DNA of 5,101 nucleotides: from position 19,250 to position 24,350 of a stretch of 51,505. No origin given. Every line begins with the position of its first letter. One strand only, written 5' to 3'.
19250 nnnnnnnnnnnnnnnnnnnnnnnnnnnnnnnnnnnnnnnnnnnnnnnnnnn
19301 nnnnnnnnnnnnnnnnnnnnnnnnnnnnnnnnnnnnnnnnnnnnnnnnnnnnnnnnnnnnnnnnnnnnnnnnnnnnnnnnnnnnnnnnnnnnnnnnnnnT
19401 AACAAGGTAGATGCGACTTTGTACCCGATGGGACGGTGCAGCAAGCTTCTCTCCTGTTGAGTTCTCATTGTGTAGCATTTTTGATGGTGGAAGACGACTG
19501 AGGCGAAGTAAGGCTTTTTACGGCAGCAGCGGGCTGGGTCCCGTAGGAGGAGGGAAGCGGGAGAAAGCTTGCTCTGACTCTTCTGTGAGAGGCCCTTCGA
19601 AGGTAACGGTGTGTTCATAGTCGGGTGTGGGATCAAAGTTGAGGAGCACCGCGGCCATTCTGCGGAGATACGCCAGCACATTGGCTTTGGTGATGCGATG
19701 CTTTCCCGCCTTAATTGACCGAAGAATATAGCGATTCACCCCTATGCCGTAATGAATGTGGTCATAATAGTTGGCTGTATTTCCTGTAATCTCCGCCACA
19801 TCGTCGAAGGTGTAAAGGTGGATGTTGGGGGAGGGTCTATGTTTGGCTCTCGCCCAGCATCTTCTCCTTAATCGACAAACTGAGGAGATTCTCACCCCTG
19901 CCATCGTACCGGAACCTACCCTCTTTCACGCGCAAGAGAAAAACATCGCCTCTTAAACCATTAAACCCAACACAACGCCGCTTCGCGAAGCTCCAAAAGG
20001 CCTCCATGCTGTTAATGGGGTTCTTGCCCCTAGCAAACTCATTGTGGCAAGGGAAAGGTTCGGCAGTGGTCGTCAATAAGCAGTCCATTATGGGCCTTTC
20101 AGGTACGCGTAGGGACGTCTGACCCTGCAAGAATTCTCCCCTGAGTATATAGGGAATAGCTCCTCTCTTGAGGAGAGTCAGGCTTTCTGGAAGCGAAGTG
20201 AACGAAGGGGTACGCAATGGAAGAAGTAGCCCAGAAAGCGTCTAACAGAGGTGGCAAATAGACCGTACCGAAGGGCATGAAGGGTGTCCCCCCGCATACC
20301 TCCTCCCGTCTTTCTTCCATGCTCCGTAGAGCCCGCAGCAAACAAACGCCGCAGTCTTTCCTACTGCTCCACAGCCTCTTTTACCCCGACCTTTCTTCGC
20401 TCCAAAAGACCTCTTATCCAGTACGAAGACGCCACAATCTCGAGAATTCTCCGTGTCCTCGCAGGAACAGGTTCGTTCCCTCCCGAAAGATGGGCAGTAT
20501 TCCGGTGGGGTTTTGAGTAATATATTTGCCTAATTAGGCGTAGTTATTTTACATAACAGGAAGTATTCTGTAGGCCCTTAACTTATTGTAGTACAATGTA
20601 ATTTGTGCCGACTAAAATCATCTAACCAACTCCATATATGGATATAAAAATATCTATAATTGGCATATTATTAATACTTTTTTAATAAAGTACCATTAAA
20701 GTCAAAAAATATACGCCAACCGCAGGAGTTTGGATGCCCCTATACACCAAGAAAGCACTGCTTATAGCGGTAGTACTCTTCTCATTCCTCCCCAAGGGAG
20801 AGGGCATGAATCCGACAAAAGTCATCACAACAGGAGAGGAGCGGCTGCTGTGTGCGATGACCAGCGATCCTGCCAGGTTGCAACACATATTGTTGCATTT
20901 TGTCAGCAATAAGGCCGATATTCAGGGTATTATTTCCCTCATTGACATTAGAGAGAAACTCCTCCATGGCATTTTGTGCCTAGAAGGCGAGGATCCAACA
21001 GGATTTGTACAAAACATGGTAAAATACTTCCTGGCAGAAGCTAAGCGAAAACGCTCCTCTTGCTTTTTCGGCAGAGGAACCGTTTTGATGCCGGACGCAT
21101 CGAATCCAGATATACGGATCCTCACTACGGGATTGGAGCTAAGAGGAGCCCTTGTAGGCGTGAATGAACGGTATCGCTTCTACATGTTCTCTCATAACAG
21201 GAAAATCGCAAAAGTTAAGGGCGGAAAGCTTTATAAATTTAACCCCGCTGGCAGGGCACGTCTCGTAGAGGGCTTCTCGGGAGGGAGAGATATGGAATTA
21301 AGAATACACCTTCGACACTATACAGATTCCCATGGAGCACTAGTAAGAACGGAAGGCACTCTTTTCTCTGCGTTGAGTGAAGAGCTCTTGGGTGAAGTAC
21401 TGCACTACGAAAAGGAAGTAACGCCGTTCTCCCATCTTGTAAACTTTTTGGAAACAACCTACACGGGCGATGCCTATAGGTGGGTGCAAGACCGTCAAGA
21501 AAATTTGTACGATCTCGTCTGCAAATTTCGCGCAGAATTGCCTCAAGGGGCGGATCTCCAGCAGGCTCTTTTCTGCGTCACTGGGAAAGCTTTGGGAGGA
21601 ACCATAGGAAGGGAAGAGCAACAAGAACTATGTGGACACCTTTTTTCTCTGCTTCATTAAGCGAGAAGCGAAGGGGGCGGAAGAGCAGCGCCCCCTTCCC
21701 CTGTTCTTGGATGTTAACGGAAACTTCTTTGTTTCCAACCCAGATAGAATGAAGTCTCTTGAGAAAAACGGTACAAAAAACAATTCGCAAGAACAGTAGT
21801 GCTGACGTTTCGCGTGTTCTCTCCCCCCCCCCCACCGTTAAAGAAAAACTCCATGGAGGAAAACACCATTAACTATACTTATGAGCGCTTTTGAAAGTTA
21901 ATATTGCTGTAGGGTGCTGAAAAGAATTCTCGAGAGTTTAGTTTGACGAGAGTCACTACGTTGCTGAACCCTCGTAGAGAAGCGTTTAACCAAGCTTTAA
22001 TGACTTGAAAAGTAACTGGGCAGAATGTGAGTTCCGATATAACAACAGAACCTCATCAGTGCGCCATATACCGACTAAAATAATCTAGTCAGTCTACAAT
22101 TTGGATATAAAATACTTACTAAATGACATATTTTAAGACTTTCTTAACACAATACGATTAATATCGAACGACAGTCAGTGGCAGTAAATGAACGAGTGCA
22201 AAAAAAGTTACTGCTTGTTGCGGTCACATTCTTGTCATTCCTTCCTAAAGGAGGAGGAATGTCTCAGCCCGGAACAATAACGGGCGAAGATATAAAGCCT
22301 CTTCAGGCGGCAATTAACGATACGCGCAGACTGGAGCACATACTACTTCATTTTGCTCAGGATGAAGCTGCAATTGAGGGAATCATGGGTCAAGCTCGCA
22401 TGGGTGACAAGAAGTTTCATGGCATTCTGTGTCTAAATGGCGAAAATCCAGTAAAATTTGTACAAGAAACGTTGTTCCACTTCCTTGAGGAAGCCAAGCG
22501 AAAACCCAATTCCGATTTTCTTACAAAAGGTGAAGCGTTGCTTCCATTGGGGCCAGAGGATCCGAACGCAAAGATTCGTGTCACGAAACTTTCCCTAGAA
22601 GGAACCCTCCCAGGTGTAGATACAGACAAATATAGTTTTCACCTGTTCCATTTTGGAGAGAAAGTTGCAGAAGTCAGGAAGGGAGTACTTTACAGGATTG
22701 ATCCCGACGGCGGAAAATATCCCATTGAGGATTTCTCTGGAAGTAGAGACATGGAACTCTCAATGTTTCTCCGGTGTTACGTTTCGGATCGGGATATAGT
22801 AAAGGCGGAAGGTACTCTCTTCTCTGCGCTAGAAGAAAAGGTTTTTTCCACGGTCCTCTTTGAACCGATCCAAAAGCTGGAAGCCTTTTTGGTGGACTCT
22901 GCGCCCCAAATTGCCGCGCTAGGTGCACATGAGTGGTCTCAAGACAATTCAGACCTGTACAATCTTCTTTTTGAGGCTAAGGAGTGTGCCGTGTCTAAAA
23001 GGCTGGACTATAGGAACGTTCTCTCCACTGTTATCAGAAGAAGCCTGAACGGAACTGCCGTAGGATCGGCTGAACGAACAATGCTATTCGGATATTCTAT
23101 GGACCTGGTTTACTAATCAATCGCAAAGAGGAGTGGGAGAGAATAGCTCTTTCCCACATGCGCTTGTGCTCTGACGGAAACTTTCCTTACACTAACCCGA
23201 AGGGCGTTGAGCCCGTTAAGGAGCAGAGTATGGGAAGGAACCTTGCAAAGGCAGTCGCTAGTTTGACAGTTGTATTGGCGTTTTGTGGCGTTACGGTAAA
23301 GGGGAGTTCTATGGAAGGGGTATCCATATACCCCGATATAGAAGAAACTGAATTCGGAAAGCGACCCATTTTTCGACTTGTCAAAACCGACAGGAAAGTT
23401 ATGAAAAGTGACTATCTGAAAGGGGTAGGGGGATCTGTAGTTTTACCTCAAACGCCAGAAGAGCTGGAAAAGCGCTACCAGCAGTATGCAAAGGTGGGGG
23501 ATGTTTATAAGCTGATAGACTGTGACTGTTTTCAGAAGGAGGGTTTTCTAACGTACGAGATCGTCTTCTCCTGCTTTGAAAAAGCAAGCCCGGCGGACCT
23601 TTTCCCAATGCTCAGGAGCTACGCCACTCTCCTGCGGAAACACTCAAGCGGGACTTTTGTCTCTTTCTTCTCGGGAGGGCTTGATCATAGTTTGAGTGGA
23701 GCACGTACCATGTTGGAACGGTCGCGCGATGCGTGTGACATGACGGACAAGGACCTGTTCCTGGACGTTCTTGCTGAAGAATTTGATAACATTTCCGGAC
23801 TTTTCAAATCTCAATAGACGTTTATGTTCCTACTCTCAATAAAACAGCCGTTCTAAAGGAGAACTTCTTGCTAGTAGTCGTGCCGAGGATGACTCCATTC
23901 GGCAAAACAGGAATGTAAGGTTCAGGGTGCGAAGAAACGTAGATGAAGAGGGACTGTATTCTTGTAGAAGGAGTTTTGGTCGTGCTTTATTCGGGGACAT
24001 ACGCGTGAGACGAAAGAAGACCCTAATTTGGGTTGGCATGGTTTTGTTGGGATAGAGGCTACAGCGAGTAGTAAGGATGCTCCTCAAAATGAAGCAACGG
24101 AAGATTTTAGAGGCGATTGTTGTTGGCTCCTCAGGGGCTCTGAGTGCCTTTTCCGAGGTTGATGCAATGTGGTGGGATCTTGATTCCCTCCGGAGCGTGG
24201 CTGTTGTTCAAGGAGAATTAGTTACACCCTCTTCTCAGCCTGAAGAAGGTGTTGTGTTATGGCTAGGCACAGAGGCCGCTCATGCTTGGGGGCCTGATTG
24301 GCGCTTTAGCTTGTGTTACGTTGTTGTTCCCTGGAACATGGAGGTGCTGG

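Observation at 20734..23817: Tandem pair of novel exported paralogs plus a third small exported ORF, with no recognisable domains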

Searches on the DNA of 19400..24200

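Call 90: search_rna_families(source=window, start=19400, end=24200, threshold=evalue, max_evalue=1)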
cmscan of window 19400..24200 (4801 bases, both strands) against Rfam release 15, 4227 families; matches with E-value up to 1: 0.
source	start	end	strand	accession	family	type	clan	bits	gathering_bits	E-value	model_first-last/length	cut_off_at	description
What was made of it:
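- Tried and rejected: Rfam on 19400..24200 gave no RNA family in the conserved 5' regions (call 90).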

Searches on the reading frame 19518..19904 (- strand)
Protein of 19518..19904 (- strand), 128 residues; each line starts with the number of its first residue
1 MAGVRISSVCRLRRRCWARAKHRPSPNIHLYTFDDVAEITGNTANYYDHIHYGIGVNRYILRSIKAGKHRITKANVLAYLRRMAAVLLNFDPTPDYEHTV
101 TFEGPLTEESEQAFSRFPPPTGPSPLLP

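Call 4: search_protein_families(library=pfam, proteins=[window:19518-19904:-], max_evalue=1)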
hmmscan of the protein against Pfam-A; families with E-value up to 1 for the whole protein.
window:19518-19904:- (128 aa): 0 families

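Call 15: search_protein_families(library=pfam, proteins=[window:19518-19904:-], max_evalue=0.1)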
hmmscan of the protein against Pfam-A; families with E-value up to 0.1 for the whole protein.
window:19518-19904:- (128 aa): 0 families

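Call 55: search_protein_families(library=phrogs, proteins=[window:19518-19904:-], max_evalue=1)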
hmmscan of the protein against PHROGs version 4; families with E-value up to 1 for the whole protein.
window:19518-19904:- (128 aa): 1 family
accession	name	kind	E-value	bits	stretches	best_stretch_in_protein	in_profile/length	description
phrog_20027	-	unknown function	0.32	11.9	1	7-84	38-113/151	-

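Call 56: search_protein_families(library=ncbifam, proteins=[window:19518-19904:-], max_evalue=0.1)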
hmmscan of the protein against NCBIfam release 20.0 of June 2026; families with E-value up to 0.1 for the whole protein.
window:19518-19904:- (128 aa): 0 families

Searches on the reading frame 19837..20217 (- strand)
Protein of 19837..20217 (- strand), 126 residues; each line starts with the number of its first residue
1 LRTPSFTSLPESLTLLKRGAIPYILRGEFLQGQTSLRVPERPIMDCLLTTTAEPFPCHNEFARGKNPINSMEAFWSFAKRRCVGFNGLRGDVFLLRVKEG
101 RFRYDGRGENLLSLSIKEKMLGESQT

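Call 15: search_protein_families(library=pfam, proteins=[window:19837-20217:-], max_evalue=0.1)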
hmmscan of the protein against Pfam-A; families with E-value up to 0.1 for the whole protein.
window:19837-20217:- (126 aa): 0 families

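Call 55: search_protein_families(library=phrogs, proteins=[window:19837-20217:-], max_evalue=1)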
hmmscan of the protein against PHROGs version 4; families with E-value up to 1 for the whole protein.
window:19837-20217:- (126 aa): 1 family
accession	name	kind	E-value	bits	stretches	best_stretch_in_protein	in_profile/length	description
phrog_13752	-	unknown function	9.1e-08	33.2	1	58-105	67-114/131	-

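Call 56: search_protein_families(library=ncbifam, proteins=[window:19837-20217:-], max_evalue=0.1)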
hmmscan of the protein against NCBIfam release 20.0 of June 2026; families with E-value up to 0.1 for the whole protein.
window:19837-20217:- (126 aa): 0 families
